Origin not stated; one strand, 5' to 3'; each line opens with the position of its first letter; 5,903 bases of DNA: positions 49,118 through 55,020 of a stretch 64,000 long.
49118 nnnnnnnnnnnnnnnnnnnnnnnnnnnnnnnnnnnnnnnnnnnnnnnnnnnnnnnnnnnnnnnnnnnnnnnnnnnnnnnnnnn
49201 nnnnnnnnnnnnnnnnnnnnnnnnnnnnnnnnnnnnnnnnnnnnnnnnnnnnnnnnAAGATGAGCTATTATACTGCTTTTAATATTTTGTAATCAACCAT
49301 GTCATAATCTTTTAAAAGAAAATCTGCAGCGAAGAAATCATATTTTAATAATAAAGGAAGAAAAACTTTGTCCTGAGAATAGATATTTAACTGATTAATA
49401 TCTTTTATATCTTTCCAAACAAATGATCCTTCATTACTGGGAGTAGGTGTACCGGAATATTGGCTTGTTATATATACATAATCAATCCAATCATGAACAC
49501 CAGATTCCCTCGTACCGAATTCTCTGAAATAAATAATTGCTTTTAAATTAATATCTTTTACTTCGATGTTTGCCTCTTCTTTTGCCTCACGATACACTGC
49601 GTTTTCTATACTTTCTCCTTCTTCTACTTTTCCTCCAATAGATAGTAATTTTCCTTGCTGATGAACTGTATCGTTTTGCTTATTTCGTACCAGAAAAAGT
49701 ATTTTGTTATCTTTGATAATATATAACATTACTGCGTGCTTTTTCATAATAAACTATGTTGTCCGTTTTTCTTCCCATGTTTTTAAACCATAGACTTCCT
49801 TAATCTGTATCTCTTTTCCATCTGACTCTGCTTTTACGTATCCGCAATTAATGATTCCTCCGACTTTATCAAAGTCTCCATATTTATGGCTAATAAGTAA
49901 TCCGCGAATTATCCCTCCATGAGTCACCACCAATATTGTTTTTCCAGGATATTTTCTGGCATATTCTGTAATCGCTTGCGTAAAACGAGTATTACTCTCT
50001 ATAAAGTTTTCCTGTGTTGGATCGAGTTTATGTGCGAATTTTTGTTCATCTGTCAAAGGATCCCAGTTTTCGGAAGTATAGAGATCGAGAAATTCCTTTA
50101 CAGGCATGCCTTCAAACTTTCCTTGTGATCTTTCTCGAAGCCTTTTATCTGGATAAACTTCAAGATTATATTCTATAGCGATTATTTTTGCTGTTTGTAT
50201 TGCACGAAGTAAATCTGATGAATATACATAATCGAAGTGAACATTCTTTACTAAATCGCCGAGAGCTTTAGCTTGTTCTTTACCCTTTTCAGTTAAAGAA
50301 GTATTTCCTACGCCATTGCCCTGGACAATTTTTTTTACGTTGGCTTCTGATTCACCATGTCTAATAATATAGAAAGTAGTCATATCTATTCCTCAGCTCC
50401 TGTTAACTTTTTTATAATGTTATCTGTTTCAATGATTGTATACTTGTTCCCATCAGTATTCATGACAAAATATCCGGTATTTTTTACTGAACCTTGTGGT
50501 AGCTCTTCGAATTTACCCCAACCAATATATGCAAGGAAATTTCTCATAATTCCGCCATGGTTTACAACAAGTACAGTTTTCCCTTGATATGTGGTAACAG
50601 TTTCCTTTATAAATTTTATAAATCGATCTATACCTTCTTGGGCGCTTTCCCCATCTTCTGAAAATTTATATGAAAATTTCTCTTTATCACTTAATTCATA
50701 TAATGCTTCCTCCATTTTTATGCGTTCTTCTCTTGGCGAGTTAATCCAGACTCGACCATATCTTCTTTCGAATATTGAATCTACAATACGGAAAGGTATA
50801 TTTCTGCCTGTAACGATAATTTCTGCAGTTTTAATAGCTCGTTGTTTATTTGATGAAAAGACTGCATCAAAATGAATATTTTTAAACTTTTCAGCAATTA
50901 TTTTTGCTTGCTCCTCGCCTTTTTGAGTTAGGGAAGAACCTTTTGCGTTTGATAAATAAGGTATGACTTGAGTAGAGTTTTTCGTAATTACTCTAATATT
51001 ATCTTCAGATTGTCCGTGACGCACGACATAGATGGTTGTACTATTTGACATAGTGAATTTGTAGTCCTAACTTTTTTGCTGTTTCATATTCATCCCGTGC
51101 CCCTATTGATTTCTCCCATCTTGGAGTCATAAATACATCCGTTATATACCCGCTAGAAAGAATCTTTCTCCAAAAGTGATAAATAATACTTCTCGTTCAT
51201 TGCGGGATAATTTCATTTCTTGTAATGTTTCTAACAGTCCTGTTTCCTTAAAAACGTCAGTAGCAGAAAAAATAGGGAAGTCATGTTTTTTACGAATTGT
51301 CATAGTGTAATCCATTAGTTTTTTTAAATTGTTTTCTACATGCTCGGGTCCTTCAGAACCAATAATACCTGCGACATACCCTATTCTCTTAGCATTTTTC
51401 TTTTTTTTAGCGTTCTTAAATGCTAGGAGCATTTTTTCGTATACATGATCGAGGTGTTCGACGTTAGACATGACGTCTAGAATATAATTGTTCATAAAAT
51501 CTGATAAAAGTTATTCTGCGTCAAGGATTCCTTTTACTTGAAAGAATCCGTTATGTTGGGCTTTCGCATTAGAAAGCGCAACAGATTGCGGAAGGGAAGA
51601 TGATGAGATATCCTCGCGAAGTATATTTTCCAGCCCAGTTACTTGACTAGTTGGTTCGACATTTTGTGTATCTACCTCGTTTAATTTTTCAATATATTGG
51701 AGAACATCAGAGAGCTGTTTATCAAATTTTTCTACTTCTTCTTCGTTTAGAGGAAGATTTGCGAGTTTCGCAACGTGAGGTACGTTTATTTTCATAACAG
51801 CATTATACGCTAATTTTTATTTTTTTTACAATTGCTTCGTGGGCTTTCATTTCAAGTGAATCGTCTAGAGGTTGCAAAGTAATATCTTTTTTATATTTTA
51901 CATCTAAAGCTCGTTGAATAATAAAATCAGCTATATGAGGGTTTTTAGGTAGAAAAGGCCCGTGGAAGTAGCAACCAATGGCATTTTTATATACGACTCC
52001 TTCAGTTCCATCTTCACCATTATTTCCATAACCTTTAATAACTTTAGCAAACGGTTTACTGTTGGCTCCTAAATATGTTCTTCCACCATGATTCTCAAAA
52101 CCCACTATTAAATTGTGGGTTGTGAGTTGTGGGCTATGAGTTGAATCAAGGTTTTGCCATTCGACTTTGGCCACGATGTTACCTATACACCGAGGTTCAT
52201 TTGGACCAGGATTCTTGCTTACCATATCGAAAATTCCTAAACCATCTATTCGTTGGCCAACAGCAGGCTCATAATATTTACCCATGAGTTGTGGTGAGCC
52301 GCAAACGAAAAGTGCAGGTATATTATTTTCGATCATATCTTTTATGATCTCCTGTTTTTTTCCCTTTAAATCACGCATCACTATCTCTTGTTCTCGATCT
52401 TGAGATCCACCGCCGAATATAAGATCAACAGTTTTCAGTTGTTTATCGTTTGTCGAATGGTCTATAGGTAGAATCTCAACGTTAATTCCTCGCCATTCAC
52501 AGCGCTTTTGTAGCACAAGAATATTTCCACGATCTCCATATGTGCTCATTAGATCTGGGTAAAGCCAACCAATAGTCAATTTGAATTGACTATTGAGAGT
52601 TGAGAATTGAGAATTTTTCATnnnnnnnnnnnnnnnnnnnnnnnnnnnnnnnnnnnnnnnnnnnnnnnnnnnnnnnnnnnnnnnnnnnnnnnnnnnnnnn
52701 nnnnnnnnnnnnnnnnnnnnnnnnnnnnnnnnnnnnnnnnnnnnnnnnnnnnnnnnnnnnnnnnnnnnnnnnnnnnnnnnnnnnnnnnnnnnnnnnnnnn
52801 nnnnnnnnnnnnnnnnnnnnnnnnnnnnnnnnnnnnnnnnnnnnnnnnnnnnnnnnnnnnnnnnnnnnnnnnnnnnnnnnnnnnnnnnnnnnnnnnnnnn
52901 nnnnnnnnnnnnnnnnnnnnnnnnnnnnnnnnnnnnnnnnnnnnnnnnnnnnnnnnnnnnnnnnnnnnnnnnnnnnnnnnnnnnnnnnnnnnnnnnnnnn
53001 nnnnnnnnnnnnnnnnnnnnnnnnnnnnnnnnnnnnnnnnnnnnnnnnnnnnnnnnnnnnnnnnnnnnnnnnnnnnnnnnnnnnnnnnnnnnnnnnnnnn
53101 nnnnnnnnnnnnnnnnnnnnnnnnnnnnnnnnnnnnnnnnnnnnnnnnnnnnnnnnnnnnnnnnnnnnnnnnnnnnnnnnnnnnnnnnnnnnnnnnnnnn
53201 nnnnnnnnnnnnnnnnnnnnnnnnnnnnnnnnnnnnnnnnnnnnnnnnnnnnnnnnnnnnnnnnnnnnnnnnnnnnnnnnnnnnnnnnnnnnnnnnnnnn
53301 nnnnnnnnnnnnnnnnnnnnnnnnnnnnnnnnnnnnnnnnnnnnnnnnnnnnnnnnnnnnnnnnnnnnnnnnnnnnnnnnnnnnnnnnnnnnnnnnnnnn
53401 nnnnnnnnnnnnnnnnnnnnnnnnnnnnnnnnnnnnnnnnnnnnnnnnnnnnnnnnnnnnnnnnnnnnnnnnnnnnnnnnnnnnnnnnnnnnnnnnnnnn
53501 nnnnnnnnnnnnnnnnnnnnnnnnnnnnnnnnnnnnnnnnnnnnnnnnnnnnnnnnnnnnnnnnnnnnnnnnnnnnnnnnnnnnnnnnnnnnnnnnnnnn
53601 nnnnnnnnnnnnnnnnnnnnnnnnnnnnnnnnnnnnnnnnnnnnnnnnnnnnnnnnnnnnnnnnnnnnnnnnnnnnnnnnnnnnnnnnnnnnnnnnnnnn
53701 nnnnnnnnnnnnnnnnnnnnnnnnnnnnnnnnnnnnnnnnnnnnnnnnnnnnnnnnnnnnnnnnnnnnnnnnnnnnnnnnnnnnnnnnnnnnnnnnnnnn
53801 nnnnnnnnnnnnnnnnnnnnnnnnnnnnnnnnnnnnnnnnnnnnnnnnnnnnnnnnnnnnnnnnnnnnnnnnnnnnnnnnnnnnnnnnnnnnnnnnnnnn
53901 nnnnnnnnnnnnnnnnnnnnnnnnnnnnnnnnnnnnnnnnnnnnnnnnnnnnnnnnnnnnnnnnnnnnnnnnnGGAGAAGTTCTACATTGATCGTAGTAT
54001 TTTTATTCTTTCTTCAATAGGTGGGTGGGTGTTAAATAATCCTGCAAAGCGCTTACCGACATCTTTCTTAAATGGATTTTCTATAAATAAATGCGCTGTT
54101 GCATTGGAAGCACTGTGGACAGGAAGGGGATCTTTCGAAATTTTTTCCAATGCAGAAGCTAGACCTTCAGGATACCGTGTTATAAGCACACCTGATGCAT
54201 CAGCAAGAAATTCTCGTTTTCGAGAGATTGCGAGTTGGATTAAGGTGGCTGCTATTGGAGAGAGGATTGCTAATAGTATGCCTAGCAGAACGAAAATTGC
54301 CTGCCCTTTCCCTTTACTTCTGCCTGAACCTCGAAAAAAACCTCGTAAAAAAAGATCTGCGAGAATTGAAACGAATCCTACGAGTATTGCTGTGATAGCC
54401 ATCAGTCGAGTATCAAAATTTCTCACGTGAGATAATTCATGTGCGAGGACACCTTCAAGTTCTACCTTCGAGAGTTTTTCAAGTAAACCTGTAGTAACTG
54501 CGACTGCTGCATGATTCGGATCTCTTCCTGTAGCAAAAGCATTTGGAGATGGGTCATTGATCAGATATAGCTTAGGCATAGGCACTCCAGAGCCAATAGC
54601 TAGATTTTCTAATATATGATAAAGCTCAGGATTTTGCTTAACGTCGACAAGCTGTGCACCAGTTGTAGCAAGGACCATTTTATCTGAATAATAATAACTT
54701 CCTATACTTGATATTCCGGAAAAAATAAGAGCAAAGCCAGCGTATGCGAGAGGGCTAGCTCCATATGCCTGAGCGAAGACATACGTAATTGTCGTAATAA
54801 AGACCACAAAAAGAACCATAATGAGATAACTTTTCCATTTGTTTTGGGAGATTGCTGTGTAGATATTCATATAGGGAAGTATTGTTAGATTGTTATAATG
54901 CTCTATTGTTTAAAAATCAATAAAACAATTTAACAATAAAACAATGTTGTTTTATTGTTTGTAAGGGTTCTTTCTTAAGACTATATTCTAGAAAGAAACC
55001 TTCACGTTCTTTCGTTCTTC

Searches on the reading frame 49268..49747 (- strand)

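Call 29: search_protein_families(library=pfam, proteins=[window:49268-49747:-], max_evalue=0.00001)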
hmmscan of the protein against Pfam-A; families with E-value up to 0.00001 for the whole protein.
window:49268-49747:- (159 aa): 1 family
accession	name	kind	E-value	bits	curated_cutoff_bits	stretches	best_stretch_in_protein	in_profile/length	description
PF00293.34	NUDIX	-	1.1e-15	58.3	21.1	1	3-132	3-133/134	NUDIX domain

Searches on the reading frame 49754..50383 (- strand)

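Call 29: search_protein_families(library=pfam, proteins=[window:49754-50383:-], max_evalue=0.00001)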
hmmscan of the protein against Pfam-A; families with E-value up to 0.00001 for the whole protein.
window:49754-50383:- (209 aa): 1 family
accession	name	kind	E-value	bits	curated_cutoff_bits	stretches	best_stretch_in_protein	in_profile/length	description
PF00300.27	His_Phos_1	-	2.5e-42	145.2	21.7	1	4-195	1-189/194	Histidine phosphatase superfamily (branch 1)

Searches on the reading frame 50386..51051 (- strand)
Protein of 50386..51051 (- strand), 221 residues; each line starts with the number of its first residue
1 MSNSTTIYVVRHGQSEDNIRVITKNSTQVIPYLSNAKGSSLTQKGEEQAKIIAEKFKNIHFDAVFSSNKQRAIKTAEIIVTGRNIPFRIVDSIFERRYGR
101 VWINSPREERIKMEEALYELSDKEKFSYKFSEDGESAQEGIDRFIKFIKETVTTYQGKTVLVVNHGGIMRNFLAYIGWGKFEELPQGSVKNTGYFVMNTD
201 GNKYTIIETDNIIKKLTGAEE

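Call 29: search_protein_families(library=pfam, proteins=[window:50386-51051:-], max_evalue=0.00001)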
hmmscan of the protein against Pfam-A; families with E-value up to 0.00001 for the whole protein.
window:50386-51051:- (221 aa): 1 family
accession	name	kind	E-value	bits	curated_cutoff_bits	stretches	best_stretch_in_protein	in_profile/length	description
PF00300.27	His_Phos_1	-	1.1e-34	120.2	21.7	1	7-207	1-189/194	Histidine phosphatase superfamily (branch 1)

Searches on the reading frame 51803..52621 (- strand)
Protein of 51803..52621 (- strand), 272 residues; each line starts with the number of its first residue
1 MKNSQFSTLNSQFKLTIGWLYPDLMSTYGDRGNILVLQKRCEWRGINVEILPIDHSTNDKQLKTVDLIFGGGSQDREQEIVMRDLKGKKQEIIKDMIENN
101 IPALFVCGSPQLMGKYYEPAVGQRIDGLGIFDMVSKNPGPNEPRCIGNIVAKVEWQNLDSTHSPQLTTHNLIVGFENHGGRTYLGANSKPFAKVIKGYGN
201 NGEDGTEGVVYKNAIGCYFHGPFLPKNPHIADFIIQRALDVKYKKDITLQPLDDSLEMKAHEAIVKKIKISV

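Call 29: search_protein_families(library=pfam, proteins=[window:51803-52621:-], max_evalue=0.00001)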
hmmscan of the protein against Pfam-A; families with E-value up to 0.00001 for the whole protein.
window:51803-52621:- (272 aa): 1 family
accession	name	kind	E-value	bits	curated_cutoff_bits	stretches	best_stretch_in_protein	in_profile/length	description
PF07685.20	GATase_3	-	4.7e-34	118.2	27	1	16-227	1-195/196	CobB/CobQ-like glutamine amidotransferase domain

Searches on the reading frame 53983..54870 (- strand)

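Call 29: search_protein_families(library=pfam, proteins=[window:53983-54870:-], max_evalue=0.00001)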
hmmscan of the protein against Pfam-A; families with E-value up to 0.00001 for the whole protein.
window:53983-54870:- (295 aa): 1 family
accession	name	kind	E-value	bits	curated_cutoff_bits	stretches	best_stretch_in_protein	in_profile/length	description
PF01435.24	Peptidase_M48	-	4.9e-33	114.9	20.3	1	78-294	2-184/186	Peptidase family M48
